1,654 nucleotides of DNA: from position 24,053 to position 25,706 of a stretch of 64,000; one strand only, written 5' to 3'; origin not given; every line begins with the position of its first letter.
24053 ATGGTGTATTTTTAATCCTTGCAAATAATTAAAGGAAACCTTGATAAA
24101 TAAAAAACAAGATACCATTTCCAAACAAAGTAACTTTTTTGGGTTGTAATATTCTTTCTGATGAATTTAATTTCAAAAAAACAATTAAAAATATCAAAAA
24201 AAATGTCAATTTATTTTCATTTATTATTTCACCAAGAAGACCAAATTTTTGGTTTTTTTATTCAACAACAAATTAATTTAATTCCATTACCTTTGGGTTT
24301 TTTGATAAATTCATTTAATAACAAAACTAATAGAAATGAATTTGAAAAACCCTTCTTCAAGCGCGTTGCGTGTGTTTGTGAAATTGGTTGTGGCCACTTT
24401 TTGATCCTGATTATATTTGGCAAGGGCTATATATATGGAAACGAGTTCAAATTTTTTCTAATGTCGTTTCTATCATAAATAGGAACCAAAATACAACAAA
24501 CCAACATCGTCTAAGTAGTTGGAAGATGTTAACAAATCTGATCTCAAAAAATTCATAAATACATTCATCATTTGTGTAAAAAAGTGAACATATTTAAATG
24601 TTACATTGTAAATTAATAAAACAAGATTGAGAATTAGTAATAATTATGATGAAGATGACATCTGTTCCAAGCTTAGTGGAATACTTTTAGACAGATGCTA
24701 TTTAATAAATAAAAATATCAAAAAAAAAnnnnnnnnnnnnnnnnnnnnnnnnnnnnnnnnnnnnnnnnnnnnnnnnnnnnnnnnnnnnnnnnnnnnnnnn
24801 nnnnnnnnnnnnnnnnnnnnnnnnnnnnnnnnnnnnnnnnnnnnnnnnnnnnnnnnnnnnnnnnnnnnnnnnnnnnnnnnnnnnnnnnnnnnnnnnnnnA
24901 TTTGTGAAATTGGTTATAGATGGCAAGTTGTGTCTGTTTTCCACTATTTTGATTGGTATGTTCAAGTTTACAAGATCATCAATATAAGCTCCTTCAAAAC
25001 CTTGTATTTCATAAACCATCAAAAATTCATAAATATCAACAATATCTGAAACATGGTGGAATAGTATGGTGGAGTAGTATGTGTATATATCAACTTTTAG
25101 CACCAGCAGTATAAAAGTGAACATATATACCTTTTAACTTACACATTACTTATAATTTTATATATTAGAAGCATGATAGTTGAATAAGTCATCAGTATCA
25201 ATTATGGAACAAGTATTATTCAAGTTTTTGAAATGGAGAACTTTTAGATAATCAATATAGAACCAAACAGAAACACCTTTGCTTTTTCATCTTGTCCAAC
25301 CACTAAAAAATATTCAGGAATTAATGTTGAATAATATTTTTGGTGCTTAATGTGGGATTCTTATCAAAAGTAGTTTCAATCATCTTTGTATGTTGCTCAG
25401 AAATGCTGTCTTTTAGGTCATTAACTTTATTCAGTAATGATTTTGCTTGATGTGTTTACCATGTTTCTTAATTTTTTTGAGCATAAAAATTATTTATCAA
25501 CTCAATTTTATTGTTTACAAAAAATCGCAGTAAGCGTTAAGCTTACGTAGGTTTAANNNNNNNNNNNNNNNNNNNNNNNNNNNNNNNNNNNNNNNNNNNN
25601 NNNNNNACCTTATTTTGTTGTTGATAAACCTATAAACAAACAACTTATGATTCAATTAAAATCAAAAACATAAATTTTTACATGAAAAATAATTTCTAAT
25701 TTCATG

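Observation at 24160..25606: Second small-ORF cluster in opposite orientation with the same downstream 21-mer, inverted, abutting an assembly gap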

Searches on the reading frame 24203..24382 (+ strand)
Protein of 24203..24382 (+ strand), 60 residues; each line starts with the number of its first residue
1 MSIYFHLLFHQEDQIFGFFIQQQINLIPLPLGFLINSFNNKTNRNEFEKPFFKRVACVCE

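Call 58: search_protein_representatives(alignment_id=A5)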
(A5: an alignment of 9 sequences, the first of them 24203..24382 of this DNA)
Query: 9 sequences, 63 profile positions. Proteins with E-value up to 0.001 (for the whole library): 3; up to 1e-10: 1; up to 1e-30: 0. The best 3 are listed.
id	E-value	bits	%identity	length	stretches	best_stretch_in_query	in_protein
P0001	5.3e-19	84.5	-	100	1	1-61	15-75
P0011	8.2e-05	39.0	-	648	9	13-49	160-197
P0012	6.2e-04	36.2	-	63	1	7-46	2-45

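Call 60: find_encoding_contigs(protein=P0012, flank=10000)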
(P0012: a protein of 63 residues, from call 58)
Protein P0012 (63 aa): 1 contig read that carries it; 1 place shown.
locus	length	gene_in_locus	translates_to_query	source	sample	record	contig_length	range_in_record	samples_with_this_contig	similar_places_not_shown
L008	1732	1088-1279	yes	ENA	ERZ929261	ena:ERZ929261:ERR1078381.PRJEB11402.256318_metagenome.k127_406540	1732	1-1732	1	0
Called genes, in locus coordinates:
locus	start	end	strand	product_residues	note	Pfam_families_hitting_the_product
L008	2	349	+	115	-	?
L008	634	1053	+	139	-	PF01124:MAPEG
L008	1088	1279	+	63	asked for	-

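Call 61: list_cluster_members(proteins=[P0012, P0001, P0007])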
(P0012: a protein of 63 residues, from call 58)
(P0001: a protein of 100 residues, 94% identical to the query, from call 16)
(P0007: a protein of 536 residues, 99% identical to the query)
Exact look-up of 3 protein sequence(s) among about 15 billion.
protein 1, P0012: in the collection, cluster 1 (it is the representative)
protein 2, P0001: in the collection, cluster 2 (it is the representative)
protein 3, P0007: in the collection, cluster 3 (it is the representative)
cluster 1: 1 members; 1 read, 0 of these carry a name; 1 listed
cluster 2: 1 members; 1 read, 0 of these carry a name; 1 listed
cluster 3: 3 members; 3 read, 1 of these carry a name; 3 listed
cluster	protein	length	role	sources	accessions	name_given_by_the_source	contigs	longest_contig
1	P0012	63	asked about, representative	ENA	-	-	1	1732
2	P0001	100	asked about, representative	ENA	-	-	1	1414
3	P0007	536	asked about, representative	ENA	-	-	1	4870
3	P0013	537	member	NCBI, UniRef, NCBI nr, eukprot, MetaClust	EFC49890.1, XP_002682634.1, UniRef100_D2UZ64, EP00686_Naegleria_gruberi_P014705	predicted protein [Naegleria gruberi] | Predicted protein n=1 Tax=Naegleria gruberi TaxID=5762 RepID=D2UZ64_NAEGR | uncharacterized protein NAEGRDRAFT_61826 [Naegleria gruberi]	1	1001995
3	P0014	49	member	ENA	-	-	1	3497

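Call 65: find_related_loci(query=A5, collection=viral_contigs, flank=3000)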
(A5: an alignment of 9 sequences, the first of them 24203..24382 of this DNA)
Query A5 (60 aa) in viral_contigs; peptide patterns used: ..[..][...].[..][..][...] (x = any residue, [..] = any of these).
88 stretches matched a pattern, but none encodes a relative of the query by tblastn (E <= 1e-3).

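Call 69: find_encoding_contigs(protein=P0014, flank=10000)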
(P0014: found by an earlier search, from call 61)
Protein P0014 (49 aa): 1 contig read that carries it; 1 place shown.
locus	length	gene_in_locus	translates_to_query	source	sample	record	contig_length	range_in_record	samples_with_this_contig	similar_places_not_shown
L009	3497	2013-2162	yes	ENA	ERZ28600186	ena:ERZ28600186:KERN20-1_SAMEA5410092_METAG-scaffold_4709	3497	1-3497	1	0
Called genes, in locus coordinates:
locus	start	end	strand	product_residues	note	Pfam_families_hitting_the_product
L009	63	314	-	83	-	-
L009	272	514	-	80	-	-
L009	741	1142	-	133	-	-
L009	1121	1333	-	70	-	-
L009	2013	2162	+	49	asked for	-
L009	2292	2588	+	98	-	-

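Call 72: find_encoding_contigs(protein=P0013, flank=10000, max_places=3)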
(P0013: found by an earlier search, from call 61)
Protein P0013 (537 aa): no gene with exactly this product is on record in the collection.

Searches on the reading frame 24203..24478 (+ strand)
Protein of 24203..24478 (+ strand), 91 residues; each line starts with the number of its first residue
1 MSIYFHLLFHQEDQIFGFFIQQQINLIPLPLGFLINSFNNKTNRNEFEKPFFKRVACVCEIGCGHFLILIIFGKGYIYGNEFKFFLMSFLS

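Call 16: find_homologous_proteins(query=A1, max_evalue=0.01)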
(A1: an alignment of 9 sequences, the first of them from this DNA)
Query A1 (9 sequences) (91 aa, profile of the alignment): 1 proteins with E <= 0.01 among 554 candidates.
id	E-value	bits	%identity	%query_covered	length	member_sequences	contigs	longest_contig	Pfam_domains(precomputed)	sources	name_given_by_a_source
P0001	3.0e-18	84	94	88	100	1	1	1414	-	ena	-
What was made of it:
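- On Tandemly duplicated protein-coding gene family: The small ORFs do not appear among N. gruberi proteins in the databases searched (calls 16, 58).
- Only N. gruberi-like metagenome contigs matched among 5.8e9 and 1.84e9 proteins (calls 16, 58).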

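Call 18: find_encoding_contigs(protein=P0001, flank=10000)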
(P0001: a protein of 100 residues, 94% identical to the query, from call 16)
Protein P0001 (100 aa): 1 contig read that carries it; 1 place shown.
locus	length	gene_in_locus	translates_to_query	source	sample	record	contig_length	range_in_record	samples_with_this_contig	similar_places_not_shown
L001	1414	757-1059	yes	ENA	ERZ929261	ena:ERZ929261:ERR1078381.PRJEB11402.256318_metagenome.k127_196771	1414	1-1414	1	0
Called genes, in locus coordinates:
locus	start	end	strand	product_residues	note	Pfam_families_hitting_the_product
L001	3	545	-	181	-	?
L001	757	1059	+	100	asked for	-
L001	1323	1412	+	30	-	?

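Call 27: find_related_loci(query=A1, collection=metagenome_contigs, flank=5000)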
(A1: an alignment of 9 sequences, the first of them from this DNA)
Query A1 (91 aa) in metagenome_contigs; peptide patterns used: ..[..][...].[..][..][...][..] (x = any residue, [..] = any of these).
272 stretches matched a pattern, but none encodes a relative of the query by tblastn (E <= 1e-3).
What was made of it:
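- Tried and rejected: Searches for related loci with the ORF profile in metagenome and viral contigs gave none (calls 27, 65).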

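Call 49: search_protein_families(library=pfam, max_evalue=1, proteins=[window:24203-24478:+])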
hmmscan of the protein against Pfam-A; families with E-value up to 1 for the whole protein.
window:24203-24478:+ (91 aa): 0 families

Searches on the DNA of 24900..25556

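Call 46: search_rna_families(source=window, start=24900, end=25556, threshold=evalue, max_evalue=10)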
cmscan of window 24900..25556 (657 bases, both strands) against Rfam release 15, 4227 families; matches with E-value up to 10: 4.
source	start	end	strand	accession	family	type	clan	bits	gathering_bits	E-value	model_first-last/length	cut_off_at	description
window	25259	25335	-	RF04027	mir-1422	Gene; miRNA;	-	17.9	60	2.9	1-84/84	no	mir-1422 microRNA precursor family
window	25169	25229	+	RF00591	SNORD77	Gene; snRNA; snoRNA; CD-box;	CL00070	17.5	35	3.7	1-68/68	no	Small nucleolar RNA SNORD77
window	25362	25424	-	RF01559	DdR1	Gene; snRNA; snoRNA; CD-box;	-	16.9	70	2.1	1-66/66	no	Dictyostelium snoRNA DdR1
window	25234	25298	-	RF00606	SNORD93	Gene; snRNA; snoRNA; CD-box;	-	15.2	60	9.6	1-74/74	no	Small nucleolar RNA SNORD93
